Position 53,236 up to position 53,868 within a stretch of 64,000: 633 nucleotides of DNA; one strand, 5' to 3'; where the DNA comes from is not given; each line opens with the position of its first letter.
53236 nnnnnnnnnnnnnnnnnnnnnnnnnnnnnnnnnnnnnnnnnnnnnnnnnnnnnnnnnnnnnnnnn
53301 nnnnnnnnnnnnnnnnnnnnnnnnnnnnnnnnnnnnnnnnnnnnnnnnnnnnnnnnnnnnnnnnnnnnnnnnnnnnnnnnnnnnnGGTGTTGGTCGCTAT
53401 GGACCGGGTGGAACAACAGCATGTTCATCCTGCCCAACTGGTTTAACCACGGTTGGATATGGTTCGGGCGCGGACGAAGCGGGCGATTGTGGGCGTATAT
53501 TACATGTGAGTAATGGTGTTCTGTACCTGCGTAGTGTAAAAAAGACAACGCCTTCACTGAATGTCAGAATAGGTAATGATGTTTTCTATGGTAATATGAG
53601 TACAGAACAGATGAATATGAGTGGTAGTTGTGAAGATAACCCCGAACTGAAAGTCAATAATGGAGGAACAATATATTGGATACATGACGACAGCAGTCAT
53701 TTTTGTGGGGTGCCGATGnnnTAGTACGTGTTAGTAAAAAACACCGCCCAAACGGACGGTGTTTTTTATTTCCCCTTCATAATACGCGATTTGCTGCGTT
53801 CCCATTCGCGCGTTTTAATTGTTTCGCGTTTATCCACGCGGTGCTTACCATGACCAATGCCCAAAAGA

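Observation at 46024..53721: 7.7-kb gene encoding a 2565-aa protein with five super-repeats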

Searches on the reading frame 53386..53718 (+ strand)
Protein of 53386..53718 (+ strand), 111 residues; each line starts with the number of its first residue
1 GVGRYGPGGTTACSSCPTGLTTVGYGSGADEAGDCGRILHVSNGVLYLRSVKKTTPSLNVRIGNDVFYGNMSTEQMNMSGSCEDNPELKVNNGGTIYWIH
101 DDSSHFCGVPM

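Call 22: search_protein_families(library=pfam, proteins=[window:53386-53718:+], max_evalue=1)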
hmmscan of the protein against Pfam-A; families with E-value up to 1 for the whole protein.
seq(111 aa): 3 families
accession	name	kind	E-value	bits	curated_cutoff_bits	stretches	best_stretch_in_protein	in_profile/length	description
PF07699.19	Ephrin_rec_like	-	0.032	14.5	23.1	1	8-27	23-42/48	Tyrosine-protein kinase ephrin type A/B receptor-like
PF02324.22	Glyco_hydro_70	-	0.22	10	24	1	20-77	439-492/831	Glycosyl hydrolase family 70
PF00947.25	Pico_P2A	-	0.23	11.9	26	1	24-47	81-104/127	Picornavirus core protein 2A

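Call 32: find_homologous_proteins(query=A2, max_evalue=0.001)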
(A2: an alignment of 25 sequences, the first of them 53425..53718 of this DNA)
Query A2 (25 sequences) (98 aa, profile of the alignment): 17 proteins with E <= 0.001 among 161 candidates.
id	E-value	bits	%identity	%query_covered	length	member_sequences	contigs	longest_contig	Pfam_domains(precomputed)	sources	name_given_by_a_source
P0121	9.4e-31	124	58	93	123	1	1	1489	-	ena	-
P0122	9.5e-31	124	64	92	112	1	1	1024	-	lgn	-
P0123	4.5e-28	115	60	92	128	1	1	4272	-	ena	-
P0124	1.4e-26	110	56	91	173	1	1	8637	-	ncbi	ncbi:MAG: hypothetical protein ACLRFK_01900, partial [Alphaproteobacteria bacterium]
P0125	5.8e-24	102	58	92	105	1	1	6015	-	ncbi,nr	ncbi:MAG: hypothetical protein K2I81_03805, partial [Alphaproteobacteria bacterium]|nr:hypothetical 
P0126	7.0e-23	99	58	90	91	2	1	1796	-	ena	-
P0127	4.0e-22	96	60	90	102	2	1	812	-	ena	-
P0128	5.4e-22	96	57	91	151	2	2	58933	-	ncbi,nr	ncbi:MAG: hypothetical protein K2L95_02400, partial [Alphaproteobacteria bacterium]|nr:hypothetical 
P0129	6.6e-22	96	56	92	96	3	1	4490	-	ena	-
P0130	2.9e-21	93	57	92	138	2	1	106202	-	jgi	jgi:hypothetical protein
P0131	6.3e-18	83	27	68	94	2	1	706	-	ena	-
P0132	2.0e-17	81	55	86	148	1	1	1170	-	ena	-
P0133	5.6e-17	80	46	92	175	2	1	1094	-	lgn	-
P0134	1.3e-16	79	46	92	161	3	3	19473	-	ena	-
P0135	1.7e-12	65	75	58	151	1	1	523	PF07562.21,PF07699.20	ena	-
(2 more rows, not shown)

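Call 39: search_solved_structures(query=A2, max_evalue=10)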
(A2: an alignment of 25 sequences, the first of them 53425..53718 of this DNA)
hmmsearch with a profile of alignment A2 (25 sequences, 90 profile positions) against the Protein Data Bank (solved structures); distinct sequences matched with E-value up to 10: 18.
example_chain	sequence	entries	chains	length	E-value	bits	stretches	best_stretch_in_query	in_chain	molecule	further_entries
4p5r_A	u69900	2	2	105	0.17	15.5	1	28-62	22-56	Amicyanin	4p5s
2cay_A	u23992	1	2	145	0.67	13.7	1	5-53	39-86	VACUOLAR PROTEIN SORTING PROTEIN 36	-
8r33_A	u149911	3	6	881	0.73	13.5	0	37-70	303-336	PHO90 isoform 1 | Low-affinity phosphate transporter PHO90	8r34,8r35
3fa7_A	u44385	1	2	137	1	13.1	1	36-61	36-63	Cellular retinoic acid-binding protein 2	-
3cr6_A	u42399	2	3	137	1.2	12.9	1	35-58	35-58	Cellular retinoic acid-binding protein 2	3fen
3cwk_A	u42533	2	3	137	1.2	12.9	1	36-58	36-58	Cellular retinoic acid-binding protein 2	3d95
3fa6_A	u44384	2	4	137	1.2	12.9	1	36-58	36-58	Cellular retinoic acid-binding protein 2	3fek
4qgv_B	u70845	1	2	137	1.3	12.8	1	36-58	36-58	Cellular retinoic acid-binding protein 2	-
1bm5_A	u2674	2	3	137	1.3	12.7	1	36-58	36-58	CELLULAR RETINOIC ACID BINDING PROTEIN-TYPE II | CELLULAR RETINOIC ACID BINDING PROTEIN TYPE II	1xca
2g7b_A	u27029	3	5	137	1.3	12.7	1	36-58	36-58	Cellular retinoic acid-binding protein 2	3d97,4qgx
3fa8_A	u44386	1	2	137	1.3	12.7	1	36-58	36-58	Cellular retinoic acid-binding protein 2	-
3fa9_A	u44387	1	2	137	1.3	12.7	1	36-58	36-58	Cellular retinoic acid-binding protein 2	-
1blr_A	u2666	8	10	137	1.3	12.7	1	36-58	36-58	CELLULAR RETINOIC ACID BINDING PROTEIN-TYPE II | CELLULAR RETINOIC ACID BINDING PROTEIN TYPE II | PROTEIN (CRABP-II)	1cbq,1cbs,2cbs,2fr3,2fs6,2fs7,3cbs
2g78_A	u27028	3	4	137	1.4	12.7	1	36-58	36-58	Cellular retinoic acid-binding protein 2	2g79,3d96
5ogb_A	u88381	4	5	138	1.4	12.7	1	36-58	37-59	Cellular retinoic acid-binding protein 2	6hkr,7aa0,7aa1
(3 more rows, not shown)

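Call 41: search_protein_representatives(alignment_id=A2)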
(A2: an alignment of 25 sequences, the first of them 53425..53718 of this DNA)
Query: 25 sequences, 90 profile positions. Proteins with E-value up to 0.001 (for the whole library): 834; up to 1e-10: 607; up to 1e-30: 11. The best 150 are listed.
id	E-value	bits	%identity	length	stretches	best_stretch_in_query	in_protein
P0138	2.3e-35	137.0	-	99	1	1-88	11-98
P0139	2.1e-33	130.7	-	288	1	2-88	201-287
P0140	3.2e-33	130.1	-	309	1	1-86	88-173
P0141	9.3e-33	128.6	-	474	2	1-87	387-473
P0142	1.7e-32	127.8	-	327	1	2-87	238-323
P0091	3.5e-32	126.8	-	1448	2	1-88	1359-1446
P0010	1.4e-31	124.9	-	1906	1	1-86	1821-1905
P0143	1.7e-31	124.6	-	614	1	2-87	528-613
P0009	1.8e-31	124.5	-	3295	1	2-87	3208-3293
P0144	5.6e-31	122.9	-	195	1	1-89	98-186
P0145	6.1e-31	122.8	-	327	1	2-88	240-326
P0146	1.4e-30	121.7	-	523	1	1-88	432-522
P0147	2.9e-30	120.7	-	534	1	1-87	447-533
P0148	3.1e-30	120.5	-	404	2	1-87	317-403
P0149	3.3e-30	120.4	-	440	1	1-88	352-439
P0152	2.4e-29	117.7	-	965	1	1-88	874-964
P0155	4.6e-29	116.8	-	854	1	2-87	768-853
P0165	6.5e-28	113.1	-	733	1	1-87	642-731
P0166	8.3e-28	112.8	-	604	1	1-86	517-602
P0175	8.7e-27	109.5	-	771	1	2-87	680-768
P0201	3.7e-25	104.3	-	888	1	2-87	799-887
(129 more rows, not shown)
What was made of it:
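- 53440..53718 (+): C-terminal ~90-aa all-beta domain (CTD). Motif: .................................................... Undescribed. 834 representatives in the 1.84-billion-protein library (call 41).
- Tried and rejected: The exhaustive HMM search was needed (call 41).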

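Call 42: search_protein_families(library=pfam, proteins=[P0141, P0143, P0146, P0147, P0152, P0155, P0165, P0166, P0175, P0201], max_evalue=0.001)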
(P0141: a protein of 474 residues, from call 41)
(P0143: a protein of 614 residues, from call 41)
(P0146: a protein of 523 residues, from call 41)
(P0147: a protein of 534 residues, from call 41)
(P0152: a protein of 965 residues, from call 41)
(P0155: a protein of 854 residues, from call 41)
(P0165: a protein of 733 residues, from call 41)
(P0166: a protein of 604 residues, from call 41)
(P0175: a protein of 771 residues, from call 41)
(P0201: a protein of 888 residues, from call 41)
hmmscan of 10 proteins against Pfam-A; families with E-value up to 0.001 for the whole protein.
P0141 (474 aa): 1 family
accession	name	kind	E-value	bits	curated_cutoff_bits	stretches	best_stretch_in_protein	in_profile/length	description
PF07699.19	Ephrin_rec_like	-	2.3e-06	27.7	23.1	1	368-394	10-37/48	Tyrosine-protein kinase ephrin type A/B receptor-like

P0143 (614 aa): 0 families

P0146 (523 aa): 0 families

P0147 (534 aa): 0 families

P0152 (965 aa): 0 families

P0155 (854 aa): 5 families
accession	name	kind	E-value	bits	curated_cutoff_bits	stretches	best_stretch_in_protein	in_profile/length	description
PF00085.26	Thioredoxin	-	1.3e-22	80.1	23.5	1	14-103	2-93/103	Thioredoxin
PF09479.16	Flg_new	-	1.4e-21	76.8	27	2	123-192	1-65/65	Listeria-Bacteroides repeat domain (List_Bact_rpt)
PF13098.12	Thioredoxin_2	-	1.7e-06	28.8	27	1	28-101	4-94/104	Thioredoxin-like domain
PF13905.12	Thioredoxin_8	-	1.6e-05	25.6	27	1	29-80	1-57/94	Thioredoxin-like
PF08534.16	Redoxin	-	0.00052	20.3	26.6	0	28-58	27-58/148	Redoxin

P0165 (733 aa): 1 family
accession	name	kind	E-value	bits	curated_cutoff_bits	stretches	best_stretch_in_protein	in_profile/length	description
PF13385.13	Laminin_G_3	-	7.9e-05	23.3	27.6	1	361-502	3-143/151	Concanavalin A-like lectin/glucanases superfamily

P0166 (604 aa): 1 family
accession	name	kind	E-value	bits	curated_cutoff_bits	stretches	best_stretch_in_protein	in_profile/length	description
PF13306.12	LRR_5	-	2.3e-05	24.7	27.7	0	175-300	8-106/127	BspA type Leucine rich repeat region (6 copies)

P0175 (771 aa): 1 family
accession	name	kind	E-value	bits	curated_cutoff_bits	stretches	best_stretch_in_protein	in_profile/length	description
PF09479.16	Flg_new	-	2e-21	76.3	27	2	575-629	12-65/65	Listeria-Bacteroides repeat domain (List_Bact_rpt)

P0201 (888 aa): 0 families

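Call 43: search_protein_families(library=ncbifam, alignment_id=A2, max_evalue=1)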
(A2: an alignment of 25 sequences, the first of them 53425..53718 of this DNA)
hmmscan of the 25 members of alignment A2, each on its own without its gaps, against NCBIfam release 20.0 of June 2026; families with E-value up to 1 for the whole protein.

A. member 1, window:53425-53718:+ (98 aa): 2 families
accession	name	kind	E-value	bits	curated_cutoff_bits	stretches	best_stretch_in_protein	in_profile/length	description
TIGR02657.1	amicyanin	equivalog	0.11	12.8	110.2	0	71-89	9-27/83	amicyanin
NF001527.0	PRK00364.1-2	subfamily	0.11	12.7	120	1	15-67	30-79/96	co-chaperone GroES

B. families by the number of members that match (of 25 scanned): 12 families
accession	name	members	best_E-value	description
NF001527.0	PRK00364.1-2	3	0.0026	co-chaperone GroES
NF001531.0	PRK00364.2-2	2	0.0007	co-chaperone GroES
TIGR02657.1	amicyanin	2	0.014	amicyanin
NF001538.0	PRK00364.3-4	2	0.032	co-chaperone GroES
NF001530.0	PRK00364.1-6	1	0.00069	co-chaperone GroES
NF052454.1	BtaGlycanEglC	1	0.002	endo-1,3-1,4-beta-glycanase EglC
NF001529.0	PRK00364.1-5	1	0.005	co-chaperone GroES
TIGR03404.1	bicupin_oxalic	1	0.017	bicupin, oxalate decarboxylase family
NF034186.3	PRK14891.1-1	1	0.019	50S ribosomal protein L24e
NF001534.0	PRK00364.2-5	1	0.043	co-chaperone GroES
NF011884.0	PRK15357.1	1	0.1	pathogenicity island 2 effector protein SseG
NF001539.0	PRK00364.3-5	1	0.19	co-chaperone GroES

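Call 45: predict_structure(alignment_id=A2)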
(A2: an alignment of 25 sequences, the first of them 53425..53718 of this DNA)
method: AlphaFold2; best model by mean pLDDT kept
length: 98 residues; sequences in the alignment: 25
mean_pLDDT: 84.7   pTM: 0.77
mean pLDDT of the five models: 84.7, 83.8, 83.6, 83.1, 80.3
residues with pLDDT >= 90: 53; 70-90: 29; 50-70: 13; < 50: 3
segments of 3 or more residues with pLDDT < 50: none
pLDDT, mean of each block of 10 residues (from residue 1): 78 64 88 91 95 95 83 90 94 66
secondary structure, 60 per line:
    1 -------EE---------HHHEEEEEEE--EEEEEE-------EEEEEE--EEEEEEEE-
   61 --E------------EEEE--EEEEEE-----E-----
elements in order: E22-28 E31-36 E44-49 E52-59 E76-79 E82-87

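Call 49: fold_search(model_id=the predicted structure, library=pdb)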
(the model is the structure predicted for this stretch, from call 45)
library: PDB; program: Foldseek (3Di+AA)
matches with E <= 10: 23; with E <= 0.001: 0
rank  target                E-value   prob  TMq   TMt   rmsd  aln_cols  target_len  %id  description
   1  6lxe_A                3.1e+00  0.06  0.17  0.04   9.0        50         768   18  DROSHA-DGCR8 complex (released 2020-04-15)
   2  1pc0_MODEL_1_A        4.1e+00  0.06  0.21  0.29   7.2        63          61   14  NMR Structure of the Archaeal Homologue of RNase P Protein Rpp29 (released 2003-12-09)
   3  1wza                  4.1e+00  0.04  0.21  0.06  10.9        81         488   15  Crystal structure of alpha-amylase from H.orenii (released 2006-04-11)
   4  8fe3_B                4.1e+00  0.03  0.18  0.20  12.3        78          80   13  Structure of dengue virus (DENV2) in complex with prM12, an anti-PrM monoclonal antibody (released 2023-02-01)
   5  4x2v_A                4.4e+00  0.02  0.19  0.13  13.3       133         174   14  Crystal structure of the Murine Norovirus NS6 protease (inactive C139A mutant) with a C-terminal extension to include  (released 2015-02-18)
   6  5y6h                  5.7e+00  0.02  0.16  0.15  12.2        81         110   10  Crystal structure of YcgR-N domain of YcgR from Escherichia coli (released 2018-07-18)
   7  9eu4_A                6.0e+00  0.05  0.21  0.07  11.7        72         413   10  GH29A alpha-L-fucosidase (released 2025-03-05)
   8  2bho                  6.4e+00  0.03  0.21  0.19  11.6        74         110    8  Crystal structure of the Yersinia enterocolitica type III secretion chaperone SycT (released 2005-07-06)
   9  8rz7_B                6.4e+00  0.02  0.17  0.03   7.5        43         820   16  (CAG)2 DNA-bound MutSbeta in open form with kinked MSH2 clamp (released 2024-11-13)
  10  4ae1_B                7.5e+00  0.02  0.17  0.05   8.0        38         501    8  Crystal structure of diphtheria toxin mutant CRM197 in complex with nicotinamide (released 2012-03-28)
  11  3wir_A                7.5e+00  0.01  0.17  0.03  13.7        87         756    7  Crystal structure of kojibiose phosphorylase complexed with glucose (released 2014-02-05)
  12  8fvh_A                7.5e+00  0.01  0.19  0.16  15.1       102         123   13  Pseudomonas phage E217 neck (portal, head-to-tail connector, collar and gateway proteins) (released 2023-07-26)
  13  3c5x_C                8.4e+00  0.02  0.18  0.20  11.9        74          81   15  Crystal structure of the precursor membrane protein- envelope protein heterodimer from the dengue 2 virus at low pH (released 2008-04-08)
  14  3u6x_S                8.4e+00  0.02  0.19  0.18  13.5        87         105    9  Phage TP901-1 baseplate tripod (released 2012-07-04)
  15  5d6y_E                8.4e+00  0.01  0.13  0.12  15.1        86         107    9  Crystal structure of double tudor domain of human lysine demethylase KDM4A complexed with histone H3K23me3 (released 2016-02-10)
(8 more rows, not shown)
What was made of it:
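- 53440..53718 (+): AF2 pLDDT 84.7 with six strands, and best Foldseek PDB E = 3 (calls 45, 49).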

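Call 52: find_related_loci(query=A3, collection=genome_contigs, flank=3000)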
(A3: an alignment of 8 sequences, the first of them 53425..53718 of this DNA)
Query A3 (98 aa) in genome_contigs; peptide patterns used: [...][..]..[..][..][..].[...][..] (x = any residue, [..] = any of these).
110 stretches matched a pattern; 86 encode a relative of the query (tblastn E <= 1e-3); the best 80 are kept; 80 distinct loci.
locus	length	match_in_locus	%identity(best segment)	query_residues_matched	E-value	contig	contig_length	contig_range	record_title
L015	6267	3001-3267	65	2-92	7e-35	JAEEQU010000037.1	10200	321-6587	MAG: Alphaproteobacteria bacterium isolate Tb.RUG.342 NODE_29462_length_10200_cov_1.067110, whole genome shotgun sequenc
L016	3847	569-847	56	2-96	1e-31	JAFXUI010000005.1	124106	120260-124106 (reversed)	MAG: Alphaproteobacteria bacterium isolate RGIG6753 Sheep_Rumen-3__c874618, whole genome shotgun sequence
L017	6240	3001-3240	56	3-90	4e-30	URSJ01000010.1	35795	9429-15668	uncultured Rickettsiales bacterium isolate UMGS1304 genome assembly, contig: NODE_154_length_35795_cov_8.82476, whole ge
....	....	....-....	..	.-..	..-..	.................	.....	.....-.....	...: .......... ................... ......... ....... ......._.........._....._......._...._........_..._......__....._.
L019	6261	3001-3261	61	3-91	1e-29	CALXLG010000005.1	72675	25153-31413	MAG: uncultured Alphaproteobacteria bacterium isolate BRZ_FN__bin24 genome assembly, contig: BRZ_FN__NODE_371_length_726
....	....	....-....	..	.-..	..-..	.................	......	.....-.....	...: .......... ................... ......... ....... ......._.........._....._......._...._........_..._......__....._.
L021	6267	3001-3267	57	2-92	6e-29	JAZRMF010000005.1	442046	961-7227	MAG: Candidatus Enterousia sp. isolate T1900045428_YK20190119.MAGScoT_cleanbin_000014 SGB_7076_k141_155572, whole genome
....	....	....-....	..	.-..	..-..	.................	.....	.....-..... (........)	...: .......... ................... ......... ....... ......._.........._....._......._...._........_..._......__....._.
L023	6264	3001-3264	58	2-91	1e-28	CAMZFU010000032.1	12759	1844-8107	MAG TPA_asm: uncultured proteobacterium isolate SRR10912535_bin.38_metaWRAP_v1.3_MAG genome assembly, contig: ERZ1421001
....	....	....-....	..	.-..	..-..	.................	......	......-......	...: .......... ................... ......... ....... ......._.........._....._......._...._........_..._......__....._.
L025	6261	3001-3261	56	2-90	3e-28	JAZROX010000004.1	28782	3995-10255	MAG: Candidatus Enterousia sp. isolate T1900045382_YK20190072.MAGScoT_cleanbin_000029 SGB_6903_k141_3420607, whole genom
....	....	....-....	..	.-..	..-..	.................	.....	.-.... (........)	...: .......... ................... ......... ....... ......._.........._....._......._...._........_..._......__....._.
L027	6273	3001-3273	54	1-91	6e-27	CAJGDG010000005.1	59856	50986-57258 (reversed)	MAG: uncultured Alphaproteobacteria bacterium isolate MAG60 genome assembly, contig: k141_2013914_length_59856_cov_13.03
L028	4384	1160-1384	63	2-76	1e-26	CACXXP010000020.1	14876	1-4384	MAG: uncultured proteobacterium isolate RUG11692 genome assembly, contig: RUG11692_asm_20, whole genome shotgun sequence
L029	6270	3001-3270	53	1-92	1e-26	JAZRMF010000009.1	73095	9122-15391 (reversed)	MAG: Candidatus Enterousia sp. isolate T1900045428_YK20190119.MAGScoT_cleanbin_000014 SGB_7076_k141_1748026, whole genom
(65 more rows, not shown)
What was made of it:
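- It is almost confined to Enterousia and related alphaproteobacterial gut MAGs (call 52). The protein has a Sec signal peptide, and the family is chromosomal in many genomes (call 52).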

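Call 80: search_protein_families(library=phrogs, proteins=[window:53425-53718:+], max_evalue=0.001)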
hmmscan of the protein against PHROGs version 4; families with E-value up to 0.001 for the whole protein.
window:53425-53718:+ (98 aa): 0 families
